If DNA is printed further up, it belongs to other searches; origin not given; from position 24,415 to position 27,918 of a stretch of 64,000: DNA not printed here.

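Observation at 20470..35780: ECF sigma -> anti-sigma/VWA -> 2398-aa membrane giant -> DUF1553 -> DUF1501: candidate uncharacterised envelope system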

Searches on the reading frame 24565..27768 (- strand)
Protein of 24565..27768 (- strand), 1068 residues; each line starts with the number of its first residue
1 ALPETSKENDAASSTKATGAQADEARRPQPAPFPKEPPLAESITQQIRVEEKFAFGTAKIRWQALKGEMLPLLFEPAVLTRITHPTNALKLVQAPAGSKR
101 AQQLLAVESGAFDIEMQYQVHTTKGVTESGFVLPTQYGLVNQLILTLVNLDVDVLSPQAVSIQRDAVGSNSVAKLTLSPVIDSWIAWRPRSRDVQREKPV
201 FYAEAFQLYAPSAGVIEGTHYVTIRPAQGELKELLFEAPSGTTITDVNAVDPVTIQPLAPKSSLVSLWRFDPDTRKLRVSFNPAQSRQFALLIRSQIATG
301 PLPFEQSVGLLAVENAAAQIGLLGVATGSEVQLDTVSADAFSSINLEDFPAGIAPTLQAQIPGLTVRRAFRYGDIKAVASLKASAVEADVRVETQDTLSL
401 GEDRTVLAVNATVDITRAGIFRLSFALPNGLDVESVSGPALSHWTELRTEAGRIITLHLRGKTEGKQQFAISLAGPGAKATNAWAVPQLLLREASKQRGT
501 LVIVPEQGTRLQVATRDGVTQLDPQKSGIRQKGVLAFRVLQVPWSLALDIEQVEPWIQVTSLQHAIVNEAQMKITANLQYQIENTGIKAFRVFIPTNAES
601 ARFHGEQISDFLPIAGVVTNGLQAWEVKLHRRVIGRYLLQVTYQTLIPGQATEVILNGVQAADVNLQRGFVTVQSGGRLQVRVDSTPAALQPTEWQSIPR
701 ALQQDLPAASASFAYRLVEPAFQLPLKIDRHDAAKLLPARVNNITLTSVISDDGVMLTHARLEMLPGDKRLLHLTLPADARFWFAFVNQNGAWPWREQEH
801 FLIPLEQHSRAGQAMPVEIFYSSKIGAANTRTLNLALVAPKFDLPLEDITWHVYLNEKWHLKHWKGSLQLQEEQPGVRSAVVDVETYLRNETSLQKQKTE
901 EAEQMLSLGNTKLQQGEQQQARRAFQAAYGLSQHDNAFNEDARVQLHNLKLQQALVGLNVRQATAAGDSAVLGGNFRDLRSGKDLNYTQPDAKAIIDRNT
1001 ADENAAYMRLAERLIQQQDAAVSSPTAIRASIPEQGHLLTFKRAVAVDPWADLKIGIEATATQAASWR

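Call 68: predict_structure(alignment_id=A5)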
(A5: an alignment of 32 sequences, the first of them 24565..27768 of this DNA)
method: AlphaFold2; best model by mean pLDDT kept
length: 1068 residues; sequences in the alignment: 32
mean_pLDDT: 84.6   pTM: 0.42
mean pLDDT of the five models: 84.6, 84.0, 82.2, 82.0, 80.8
residues with pLDDT >= 90: 490; 70-90: 447; 50-70: 83; < 50: 48
segments of 3 or more residues with pLDDT < 50: 4-7, 9-34, 733-736, 877-880, 1064-1068
pLDDT, mean of each block of 10 residues (from residue 1): 42 37 34 62 93 92 90 90 90 85 91 93 87 90 90 88 77 90 87 77 96 94 93 94 90 66 82 94 91 94 92 94 92 87 93 84 90 92 84 94 93 80 91 94 93 92 88 92 91 92 92 94 90 92 90 93 92 95 92 94 94 90 94 93 91 92 93 86 90 92 76 90 90 55 89 85 83 88 83 82 71 80 79 83 86 85 85 61 64 80 88 87 85 79 90 89 72 59 70 86 90 85 59 78 73 81 50
secondary structure, 60 per line:
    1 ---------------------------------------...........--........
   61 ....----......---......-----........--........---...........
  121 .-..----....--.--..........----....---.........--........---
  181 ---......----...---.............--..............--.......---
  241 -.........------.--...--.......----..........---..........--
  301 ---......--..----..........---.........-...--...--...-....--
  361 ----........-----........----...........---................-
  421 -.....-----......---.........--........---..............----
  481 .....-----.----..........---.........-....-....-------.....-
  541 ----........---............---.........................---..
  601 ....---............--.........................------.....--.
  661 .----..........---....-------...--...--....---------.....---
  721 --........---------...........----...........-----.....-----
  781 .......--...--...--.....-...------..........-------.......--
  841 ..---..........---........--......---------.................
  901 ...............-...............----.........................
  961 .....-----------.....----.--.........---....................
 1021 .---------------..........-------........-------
elements in order (helices of 4 or more, strands of 3 or more residues): E40-50 E53-64 E69-74 E78-83 E89-96 E99-106 E110-121 E129-132 E138-147 E152-155 E159-167 E170-177 E184-189 E200-212 E215-228 E231-237 E242-250 E265-271 E276-285 E289-298 E304-309 E318-327 E331-339 E341-343 H355-358 E365-372 E378-385 E390-400 E404-419 E422-426 E432-437 E441-449 E452-459 E463-476 E481-485 E496-505 E509-517 E519-522 H524-527 E535-539 E545-552 E556-567 E571-595 E599-604 E608-619 E622-646 E653-657 E666-675 E679-682 E690-692 H700-703 E713-717 E723-730 E740-750 E755-765 E771-775 E781-787 E790-792 E795-797 E800-804 E815-824 E832-838 E846-855 E859-866 E869-874 H884-915 H918-931 H936-965 H977-981 H989-997 H1001-1021 E1037-1046 E1054-1061

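Call 71: fold_search(model_id=the predicted structure, library=pdb)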
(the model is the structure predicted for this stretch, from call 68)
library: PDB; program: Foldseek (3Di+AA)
matches with E <= 10: 1169; with E <= 0.001: 95
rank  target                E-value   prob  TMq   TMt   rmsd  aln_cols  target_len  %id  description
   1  8b6l_O                2.4e-11  1.00  0.13  0.22  32.7       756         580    8  Subtomogram average of the human Sec61-TRAP-OSTA-translocon (released 2022-12-07)
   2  6s7o_E                6.2e-09  1.00  0.13  0.24  20.9       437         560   10  Cryo-EM structure of human oligosaccharyltransferase complex OST-A (released 2019-12-18)
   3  8pn9_E                9.5e-09  1.00  0.14  0.24  20.9       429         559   10  Structure of human oligosaccharyltransferase OST-A complex bound to NGI-1 (released 2024-05-08)
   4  6s7t_E                1.0e-08  1.00  0.13  0.30  20.8       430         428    9  Cryo-EM structure of human oligosaccharyltransferase complex OST-B (released 2019-12-18)
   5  4mmz_A                4.6e-08  1.00  0.14  0.16  37.6       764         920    9  Integrin AlphaVBeta3 ectodomain bound to an antagonistic tenth domain of Fibronectin (released 2014-03-26)
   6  4mmx_A                1.4e-07  1.00  0.15  0.17  36.1       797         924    9  Integrin AlphaVBeta3 ectodomain bound to the tenth domain of Fibronectin (released 2014-03-26)
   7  3fcs_A                1.4e-07  1.00  0.15  0.16  42.0       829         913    9  Structure of complete ectodomain of integrin aIIBb3 (released 2009-01-20)
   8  4nen_A                1.4e-07  1.00  0.11  0.11  42.7       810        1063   10  An internal ligand-bound, metastable state of a leukocyte integrin, aXb2 (released 2014-01-15)
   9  4g1m_A                1.5e-07  1.00  0.13  0.15  37.4       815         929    8  Re-refinement of alpha V beta 3 structure (released 2012-12-12)
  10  4neh_A                1.5e-07  1.00  0.11  0.11  41.2       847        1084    8  An internal ligand-bound, metastable state of a leukocyte integrin, aXb2 (released 2014-01-15)
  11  6ezn_A                1.9e-07  1.00  0.13  0.29  20.5       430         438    8  Cryo-EM structure of the yeast oligosaccharyltransferase (OST) complex (released 2018-01-17)
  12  4g1e_A                2.6e-07  1.00  0.13  0.14  38.7       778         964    8  Crystal structure of integrin alpha V beta 3 with coil-coiled tag. (released 2012-12-12)
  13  7oci_A                2.7e-07  1.00  0.12  0.27  25.8       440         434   12  Cryo-EM structure of yeast Ost6p containing oligosaccharyltransferase complex (released 2022-02-16)
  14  8xez_A                3.0e-07  1.00  0.15  0.16  24.1       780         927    9  Cryo-EM structure of integrin ITGAV/ITGB3 complex, conformation 5 (released 2024-12-18)
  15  6avu_A                3.1e-07  1.00  0.14  0.15  23.8       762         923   10  Human alpha-V beta-3 Integrin (open conformation) in complex with the therapeutic antibody LM609 (released 2017-11-01)
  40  3k6s_A                3.4e-05  0.85  0.09  0.09  39.6       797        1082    8  Structure of integrin alphaXbeta2 ectodomain (released 2010-01-12)
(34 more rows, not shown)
